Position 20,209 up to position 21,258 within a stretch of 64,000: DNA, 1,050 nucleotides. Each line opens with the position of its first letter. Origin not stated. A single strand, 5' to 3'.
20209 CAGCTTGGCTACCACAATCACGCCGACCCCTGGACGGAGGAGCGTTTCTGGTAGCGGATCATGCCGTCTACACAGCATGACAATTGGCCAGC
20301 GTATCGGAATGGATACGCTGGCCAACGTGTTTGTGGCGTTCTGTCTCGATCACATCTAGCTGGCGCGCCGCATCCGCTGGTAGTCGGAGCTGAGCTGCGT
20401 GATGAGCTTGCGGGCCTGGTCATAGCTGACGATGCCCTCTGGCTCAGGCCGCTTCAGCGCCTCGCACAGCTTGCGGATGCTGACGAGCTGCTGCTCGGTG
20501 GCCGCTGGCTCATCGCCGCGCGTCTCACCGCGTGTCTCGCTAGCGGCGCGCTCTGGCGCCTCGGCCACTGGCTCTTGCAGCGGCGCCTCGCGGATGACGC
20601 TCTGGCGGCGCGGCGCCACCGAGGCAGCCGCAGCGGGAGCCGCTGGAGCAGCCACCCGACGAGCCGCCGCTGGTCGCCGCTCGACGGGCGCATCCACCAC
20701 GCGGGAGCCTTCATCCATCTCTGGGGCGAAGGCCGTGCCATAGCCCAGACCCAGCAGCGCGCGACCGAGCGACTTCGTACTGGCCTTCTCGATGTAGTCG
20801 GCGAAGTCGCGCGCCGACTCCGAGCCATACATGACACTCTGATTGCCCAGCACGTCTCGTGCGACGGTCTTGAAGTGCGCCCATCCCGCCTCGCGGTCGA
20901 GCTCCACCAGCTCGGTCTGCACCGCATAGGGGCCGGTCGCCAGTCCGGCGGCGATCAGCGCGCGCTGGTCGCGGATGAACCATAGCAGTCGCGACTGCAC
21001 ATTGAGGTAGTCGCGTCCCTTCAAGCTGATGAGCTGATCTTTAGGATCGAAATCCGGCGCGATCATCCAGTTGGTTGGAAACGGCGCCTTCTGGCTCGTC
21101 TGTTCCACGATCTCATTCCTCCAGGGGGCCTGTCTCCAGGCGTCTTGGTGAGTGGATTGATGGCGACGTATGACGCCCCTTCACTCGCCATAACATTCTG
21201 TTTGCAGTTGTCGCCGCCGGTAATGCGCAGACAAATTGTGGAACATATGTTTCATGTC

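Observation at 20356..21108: Stand-alone chromosomal Rad52/Sak-like single-strand annealing protein candidate with an extra C-terminal module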

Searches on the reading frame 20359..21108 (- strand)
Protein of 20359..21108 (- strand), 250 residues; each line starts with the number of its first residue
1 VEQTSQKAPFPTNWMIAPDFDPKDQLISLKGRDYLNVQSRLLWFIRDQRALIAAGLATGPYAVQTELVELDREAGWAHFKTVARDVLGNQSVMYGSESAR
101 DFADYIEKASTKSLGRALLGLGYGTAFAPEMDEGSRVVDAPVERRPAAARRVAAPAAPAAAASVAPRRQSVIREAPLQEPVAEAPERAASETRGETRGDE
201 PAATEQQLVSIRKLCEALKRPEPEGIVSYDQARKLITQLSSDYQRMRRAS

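Call 3: search_protein_families(library=pfam, proteins=[window:20359-21108:-], max_evalue=10)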
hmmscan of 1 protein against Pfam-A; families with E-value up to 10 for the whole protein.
window:20359-21108:- (250 aa): 1 family
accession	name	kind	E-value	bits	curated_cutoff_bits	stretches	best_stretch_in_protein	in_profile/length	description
PF19721.4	DUF6215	-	0.096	12.7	27.1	1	191-222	44-70/135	Family of unknown function (DUF6215)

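Call 4: search_protein_families(library=phrogs, proteins=[window:20359-21108:-], max_evalue=10)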
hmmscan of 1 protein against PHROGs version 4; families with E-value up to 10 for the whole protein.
window:20359-21108:- (250 aa): 1 family
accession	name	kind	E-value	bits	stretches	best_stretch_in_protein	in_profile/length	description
phrog_27776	-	unknown function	1.6e-14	55.4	1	20-166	2-150/217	-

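Call 5: search_protein_families(library=ncbifam, proteins=[window:20359-21108:-], max_evalue=10)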
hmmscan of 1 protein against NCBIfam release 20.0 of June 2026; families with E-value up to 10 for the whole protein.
window:20359-21108:- (250 aa): 0 families

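Call 6: search_solved_structures(query=window:20359-21108:-, max_evalue=10, show_alignments=3)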
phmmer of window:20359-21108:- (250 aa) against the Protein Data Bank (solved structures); distinct sequences matched with E-value up to 10: 1.
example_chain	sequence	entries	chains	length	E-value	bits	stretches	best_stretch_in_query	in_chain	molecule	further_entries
6tmg_m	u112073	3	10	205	9.8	9.1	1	146-197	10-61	subunit 8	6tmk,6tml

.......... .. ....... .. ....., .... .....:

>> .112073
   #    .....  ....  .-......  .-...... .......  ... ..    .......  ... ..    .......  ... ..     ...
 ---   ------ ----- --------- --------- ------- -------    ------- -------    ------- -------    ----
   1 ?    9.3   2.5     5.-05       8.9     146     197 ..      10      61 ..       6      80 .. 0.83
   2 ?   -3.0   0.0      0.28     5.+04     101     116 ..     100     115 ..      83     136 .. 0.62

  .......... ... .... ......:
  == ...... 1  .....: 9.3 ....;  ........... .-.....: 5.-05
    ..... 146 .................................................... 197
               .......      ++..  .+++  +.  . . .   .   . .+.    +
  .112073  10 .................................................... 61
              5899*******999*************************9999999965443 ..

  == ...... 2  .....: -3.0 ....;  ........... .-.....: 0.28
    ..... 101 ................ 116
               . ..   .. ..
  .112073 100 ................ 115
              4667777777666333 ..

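Call 7: find_homologous_proteins(query=window:20359-21108:-, max_evalue=0.001)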
Query window:20359-21108:- (250 aa): 526 proteins with E <= 0.001 among 8000 candidates; the best 120 are listed.
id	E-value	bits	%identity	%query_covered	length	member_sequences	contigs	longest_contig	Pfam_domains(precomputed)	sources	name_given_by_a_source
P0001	2.9e-148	510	97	100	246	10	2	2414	-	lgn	-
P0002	2.2e-143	494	92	100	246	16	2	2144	-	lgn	-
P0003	9.8e-138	475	88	100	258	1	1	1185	-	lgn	-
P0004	1.3e-118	413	75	100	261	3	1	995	-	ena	-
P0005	6.3e-117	407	79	99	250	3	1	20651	-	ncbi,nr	ncbi:MAG TPA: hypothetical protein VE338_17895 [Ktedonobacterales bacterium]|nr:hypothetical protein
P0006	4.0e-116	405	75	100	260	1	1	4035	-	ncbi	-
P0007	1.2e-115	403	77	98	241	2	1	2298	-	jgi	jgi:hypothetical protein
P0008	2.1e-115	402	76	100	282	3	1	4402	-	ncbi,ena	-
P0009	1.6e-113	396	71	100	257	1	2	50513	-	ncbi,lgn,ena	-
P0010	1.6e-113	396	76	100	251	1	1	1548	-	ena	-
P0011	1.9e-113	396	73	100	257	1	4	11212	-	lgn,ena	-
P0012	3.0e-113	395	73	100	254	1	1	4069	-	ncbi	-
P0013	6.0e-113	394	74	100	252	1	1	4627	-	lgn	-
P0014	7.2e-113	394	76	98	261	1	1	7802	-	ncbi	-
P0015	1.4e-112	393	74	100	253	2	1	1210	-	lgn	-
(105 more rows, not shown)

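Call 12: search_solved_structures(query=A1, max_evalue=10, show_alignments=3)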
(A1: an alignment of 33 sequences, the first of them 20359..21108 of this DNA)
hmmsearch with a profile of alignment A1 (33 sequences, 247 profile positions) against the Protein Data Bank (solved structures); distinct sequences matched with E-value up to 10: 0.

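Call 19: find_related_loci(query=A1, collection=genome_contigs, flank=6000)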
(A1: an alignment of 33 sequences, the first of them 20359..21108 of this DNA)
Query A1 (250 aa) in genome_contigs; peptide patterns used: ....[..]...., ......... (x = any residue, [..] = any of these).
51 stretches matched a pattern; 37 encode a relative of the query (tblastn E <= 1e-3); 37 distinct loci.
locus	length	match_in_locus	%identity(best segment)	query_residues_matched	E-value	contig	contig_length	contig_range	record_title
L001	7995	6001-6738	92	1-250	1e-142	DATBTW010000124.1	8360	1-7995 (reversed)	MAG TPA_asm: Ktedonobacterales bacterium isolate SMAG_U4194 k141_795637, whole genome shotgun sequence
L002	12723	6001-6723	79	3-250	6e-125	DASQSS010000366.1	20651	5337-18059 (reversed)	MAG TPA_asm: Ktedonobacterales bacterium isolate SMAG_U10915 k141_72080, whole genome shotgun sequence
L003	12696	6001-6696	78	5-249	1e-122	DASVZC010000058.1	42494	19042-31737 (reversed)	MAG TPA_asm: Ktedonobacterales bacterium isolate SMAG_U2618 k141_1438344, whole genome shotgun sequence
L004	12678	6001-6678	73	7-244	4e-106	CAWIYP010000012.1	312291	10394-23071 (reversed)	MAG: uncultured Chloroflexia bacterium isolate MFD05942.bin.2.246 genome assembly, contig: contig_19895, whole genome sh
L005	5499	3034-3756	64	3-250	2e-100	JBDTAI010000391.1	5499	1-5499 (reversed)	MAG: Ktedonobacterales bacterium isolate cluster2_bin.105 k127_5963872, whole genome shotgun sequence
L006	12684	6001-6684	64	5-250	4e-100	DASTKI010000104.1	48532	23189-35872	MAG TPA_asm: Ktedonobacterales bacterium isolate SMAG_U2012 k141_652401, whole genome shotgun sequence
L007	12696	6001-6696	65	4-250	6e-98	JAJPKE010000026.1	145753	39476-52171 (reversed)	MAG: Chloroflexota bacterium isolate Centralia_MAG_65 k107_24206436, whole genome shotgun sequence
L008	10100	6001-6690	65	7-250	1e-95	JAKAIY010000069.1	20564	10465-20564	MAG: Chloroflexi bacterium isolate WY3.bin53 NODE_4214_length_20564_cov_1.601947, whole genome shotgun sequence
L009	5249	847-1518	62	6-250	2e-94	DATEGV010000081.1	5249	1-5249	MAG TPA_asm: Ktedonobacterales bacterium isolate SMAG_U8794 k141_1295377, whole genome shotgun sequence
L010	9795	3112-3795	63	6-250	3e-94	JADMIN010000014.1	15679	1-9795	MAG: Ktedonobacterales bacterium isolate MAG019 NODE_1613_length_15679_cov_5.177483, whole genome shotgun sequence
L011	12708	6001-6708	61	3-250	1e-93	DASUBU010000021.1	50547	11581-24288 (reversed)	MAG TPA_asm: Ktedonobacterales bacterium isolate SMAG_U2529 k141_491350, whole genome shotgun sequence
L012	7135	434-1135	61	7-250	1e-93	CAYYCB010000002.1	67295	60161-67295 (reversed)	MAG TPA_asm: uncultured Ktedonobacterales bacterium isolate SRP272529_co2_235 genome assembly, contig: NODE_514_length_6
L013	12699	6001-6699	62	2-250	4e-93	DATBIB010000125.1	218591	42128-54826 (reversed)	MAG TPA_asm: Ktedonobacterales bacterium isolate SMAG_U3883 k141_2728638, whole genome shotgun sequence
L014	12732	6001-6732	63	2-250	2e-92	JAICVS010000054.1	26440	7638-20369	MAG: Ktedonobacterales bacterium isolate LS_FP_2_bin.4 k141_3909664_length_26440_cov_12.8557, whole genome shotgun seque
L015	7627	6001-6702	62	10-250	1e-92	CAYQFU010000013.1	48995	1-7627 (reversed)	MAG TPA_asm: uncultured Ktedonobacterales bacterium isolate SRP272529_co2_314 genome assembly, contig: NODE_965_length_4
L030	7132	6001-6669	52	10-250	2e-74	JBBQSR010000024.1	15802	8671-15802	MAG: Ktedonobacterales bacterium isolate Co_metawrap_1765 Cmw_1765_k141_13288701_length_15802_cov_7.0000, whole genome s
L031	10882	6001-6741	53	1-250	2e-73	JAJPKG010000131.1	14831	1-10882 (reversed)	MAG: Proteobacteria bacterium isolate Centralia_MAG_675 k107_13313134, whole genome shotgun sequence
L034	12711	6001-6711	48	1-247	7e-70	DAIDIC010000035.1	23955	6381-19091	MAG TPA_asm: Ktedonobacteria bacterium isolate clean5 k141_311943, whole genome shotgun sequence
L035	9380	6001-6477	64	6-158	3e-64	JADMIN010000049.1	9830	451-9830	MAG: Ktedonobacterales bacterium isolate MAG019 NODE_2370_length_9830_cov_8.655448, whole genome shotgun sequence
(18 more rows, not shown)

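Call 20: predict_structure(alignment_id=A1)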
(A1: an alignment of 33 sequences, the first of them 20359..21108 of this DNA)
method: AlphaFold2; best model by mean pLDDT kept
length: 250 residues; sequences in the alignment: 33
mean_pLDDT: 70.7   pTM: 0.45
mean pLDDT of the five models: 70.7, 67.6, 64.5, 64.3, 55.1
residues with pLDDT >= 90: 95; 70-90: 51; 50-70: 19; < 50: 85
segments of 3 or more residues with pLDDT < 50: 1-11, 13-15, 127-197
pLDDT, mean of each block of 10 residues (from residue 1): 43 54 68 81 90 90 92 93 94 93 87 91 63 36 37 38 38 36 36 45 91 96 88 96 91
secondary structure, 60 per line:
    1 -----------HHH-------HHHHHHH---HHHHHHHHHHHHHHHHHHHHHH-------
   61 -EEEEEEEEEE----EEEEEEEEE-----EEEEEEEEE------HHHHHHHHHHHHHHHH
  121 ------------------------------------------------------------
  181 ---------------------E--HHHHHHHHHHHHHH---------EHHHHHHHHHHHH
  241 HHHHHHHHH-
elements in order: H22-28 H32-53 E62-71 E76-84 E90-98 H105-120 H205-218 H229-249

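Call 23: fold_search(model_id=the predicted structure, library=pdb)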
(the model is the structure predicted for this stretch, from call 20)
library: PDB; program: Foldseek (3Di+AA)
matches with E <= 10: 864; with E <= 0.001: 0
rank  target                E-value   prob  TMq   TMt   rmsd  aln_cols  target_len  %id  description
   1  8rj3_H                1.3e-02  0.75  0.17  0.30   9.6       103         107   18  Human RAD52 open ring conformation (released 2024-04-24)
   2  5xs0_B                1.8e-02  0.63  0.17  0.21  15.3       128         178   16  Structure of a ssDNA bound to the outer DNA binding site of RAD52 (released 2018-04-25)
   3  8ril_A                2.4e-02  0.66  0.16  0.29  12.9       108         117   16  Human RAD52 closed ring conformation (released 2024-04-24)
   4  8rjw_G                2.9e-02  0.60  0.17  0.25   7.5       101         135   19  Human RAD52 open ring - ssDNA complex (released 2024-04-24)
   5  8rjw_B                3.6e-02  0.84  0.17  0.26   7.3        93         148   17  Human RAD52 open ring - ssDNA complex (released 2024-04-24)
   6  11if                  3.8e-02  0.54  0.14  0.19  12.5       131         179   12  Crystal Structure of an exported phospholipid binding protein from Bordetella pertussis in complex with Di-palmitoyl-3-s (released 2026-03-11)
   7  8rj3_I                4.1e-02  0.84  0.18  0.37   7.1        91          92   21  Human RAD52 open ring conformation (released 2024-04-24)
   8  5jrb_A                4.1e-02  0.41  0.14  0.16   8.1       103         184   14  Rad52(1-212) K102A/K133A/E202A mutant (released 2016-08-10)
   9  8rjw_H                4.3e-02  0.91  0.18  0.35   7.4        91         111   15  Human RAD52 open ring - ssDNA complex (released 2024-04-24)
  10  8rjw_E                4.9e-02  0.66  0.18  0.23   7.4       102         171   17  Human RAD52 open ring - ssDNA complex (released 2024-04-24)
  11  8rj3_E                5.1e-02  0.80  0.18  0.32   7.2        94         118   18  Human RAD52 open ring conformation (released 2024-04-24)
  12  1kn0_A                5.5e-02  0.72  0.18  0.22   6.7        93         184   16  Crystal Structure of the human Rad52 protein (released 2002-09-04)
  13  8bjm_B                5.5e-02  0.57  0.18  0.22  15.2       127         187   17  Human full length RAD52 undecamer. (released 2023-11-15)
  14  8dgi_N                5.8e-02  0.66  0.18  0.33   9.2       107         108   15  Structural Basis of MicroRNA Biogenesis by Dicer-1 and Its Partner Protein Loqs-PB - complex Ia (released 2022-11-16)
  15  9yi9_P                6.5e-02  0.96  0.20  0.27   5.6        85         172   16  Cryo-EM structure of yeast Mgm101 in the lock-washer apo state (released 2025-11-05)
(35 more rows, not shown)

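Call 24: search_protein_representatives(alignment_id=A1)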
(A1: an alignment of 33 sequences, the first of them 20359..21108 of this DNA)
Query: 33 sequences, 247 profile positions. Proteins with E-value up to 0.001 (for the whole library): 3044; up to 1e-10: 2098; up to 1e-30: 118. The best 150 are listed.
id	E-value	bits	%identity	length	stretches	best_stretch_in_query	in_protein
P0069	3.0e-120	416.9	-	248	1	3-247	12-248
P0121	6.0e-99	347.1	-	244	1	1-242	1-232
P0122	6.0e-91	320.9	-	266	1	6-182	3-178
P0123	7.5e-89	314.0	-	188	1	3-145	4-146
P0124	1.5e-86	306.4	-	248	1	10-188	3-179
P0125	1.3e-82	293.6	-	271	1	7-189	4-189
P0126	1.3e-81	290.3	-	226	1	12-160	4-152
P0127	1.3e-80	287.0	-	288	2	11-174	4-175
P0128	3.1e-78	279.2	-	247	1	12-175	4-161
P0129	5.3e-78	278.5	-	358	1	12-244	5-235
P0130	6.3e-77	274.9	-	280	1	11-196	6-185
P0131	2.8e-76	272.8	-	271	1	12-185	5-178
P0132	1.1e-75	270.9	-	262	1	7-186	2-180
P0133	8.9e-73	261.4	-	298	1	13-167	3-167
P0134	5.3e-71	255.5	-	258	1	10-163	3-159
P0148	2.3e-59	217.4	-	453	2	12-245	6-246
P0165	2.9e-44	168.0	-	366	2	23-246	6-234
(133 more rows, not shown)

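Call 26: search_protein_families(library=pfam, alignment_id=A2, max_evalue=0.01)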
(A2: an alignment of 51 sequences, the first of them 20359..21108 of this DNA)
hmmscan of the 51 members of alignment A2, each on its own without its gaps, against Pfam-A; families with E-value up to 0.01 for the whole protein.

A. member 1, window:20359-21108:- (250 aa): 0 families

B. families by the number of members that match (of 51 scanned): 6 families
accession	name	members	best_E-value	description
PF06252.17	GemA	2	0.00099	Bacteriophage Mu, GemA protein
PF11272.13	DUF3072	2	0.0054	Protein of unknown function (DUF3072)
PF12269.13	CpG_bind_C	1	9.2e-05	CpG binding protein C-terminal domain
PF17784.7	Sulfotransfer_4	1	0.00049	Sulfotransferase domain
PF13443.12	HTH_26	1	0.00079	Cro/C1-type HTH DNA-binding domain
PF13432.12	TPR_16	1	0.0049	Tetratricopeptide repeat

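Call 27: search_protein_families(library=phrogs, alignment_id=A2, max_evalue=0.001)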
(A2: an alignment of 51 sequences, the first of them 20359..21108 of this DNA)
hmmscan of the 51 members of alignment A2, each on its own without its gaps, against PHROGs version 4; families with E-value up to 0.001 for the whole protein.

A. member 1, window:20359-21108:- (250 aa): 1 family
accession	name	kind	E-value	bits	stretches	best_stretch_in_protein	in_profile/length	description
phrog_27776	-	unknown function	1.6e-14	55.4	1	20-166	2-150/217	-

B. families by the number of members that match (of 51 scanned): 7 families
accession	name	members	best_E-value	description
phrog_27776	-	51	2.4e-29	-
phrog_11717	-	38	5e-17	-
phrog_23738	-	25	1.5e-08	-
phrog_13782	-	2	3.9e-09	-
phrog_286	-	2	2.4e-06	-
phrog_2662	-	1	0.00013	portal protein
phrog_18562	-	1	0.00052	-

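Call 36: fold_search(model_id=the predicted structure, library=viral)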
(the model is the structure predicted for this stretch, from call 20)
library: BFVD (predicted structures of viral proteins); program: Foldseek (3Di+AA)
matches with E <= 10: 791; with E <= 0.001: 6
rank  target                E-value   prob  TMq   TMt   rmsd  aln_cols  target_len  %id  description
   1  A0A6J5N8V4            9.9e-07  1.00  0.29  0.38  10.8       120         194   29  Uncharacterized protein [uncultured Caudovirales phage]
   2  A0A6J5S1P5            4.9e-06  1.00  0.29  0.18  16.7       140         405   28  Exodeoxyribonuclease 8, PDDEXK-like domain containing protein [uncultured Caudovirales phage]
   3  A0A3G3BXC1            1.5e-04  0.96  0.19  0.16  21.2       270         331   11  (no name in the UniProt tables at hand)
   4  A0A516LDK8            6.9e-04  1.00  0.25  0.38   4.6        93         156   22  (no name in the UniProt tables at hand)
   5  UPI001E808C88         8.2e-04  1.00  0.27  0.34   9.8       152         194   13  (no name look-up for this kind of identifier)
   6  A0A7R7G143            9.8e-04  0.91  0.20  0.17  24.6       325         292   11  (no name in the UniProt tables at hand)
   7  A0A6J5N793            1.4e-03  1.00  0.27  0.31   3.0        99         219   21  Uncharacterized protein [uncultured Caudovirales phage]
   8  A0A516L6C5            2.2e-03  1.00  0.23  0.26   5.6        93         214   20  (no name in the UniProt tables at hand)
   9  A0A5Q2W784            2.4e-03  1.00  0.26  0.30   3.2        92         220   23  (no name in the UniProt tables at hand)
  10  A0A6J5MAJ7            2.4e-03  1.00  0.25  0.31  12.7       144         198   18  Uncharacterized protein [uncultured Caudovirales phage]
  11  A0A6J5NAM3            2.8e-03  0.91  0.21  0.20  19.7       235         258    9  Uncharacterized protein [uncultured Caudovirales phage]
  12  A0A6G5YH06            2.8e-03  0.90  0.21  0.18  17.3       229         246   10  (no name in the UniProt tables at hand)
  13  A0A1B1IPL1            3.2e-03  1.00  0.24  0.48   5.0        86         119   19  (no name in the UniProt tables at hand)
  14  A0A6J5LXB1            3.2e-03  1.00  0.21  0.26  15.7       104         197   23  Uncharacterized protein [uncultured Caudovirales phage]
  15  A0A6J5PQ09            4.8e-03  0.96  0.23  0.24  15.9       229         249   16  Uncharacterized protein [uncultured Caudovirales phage]
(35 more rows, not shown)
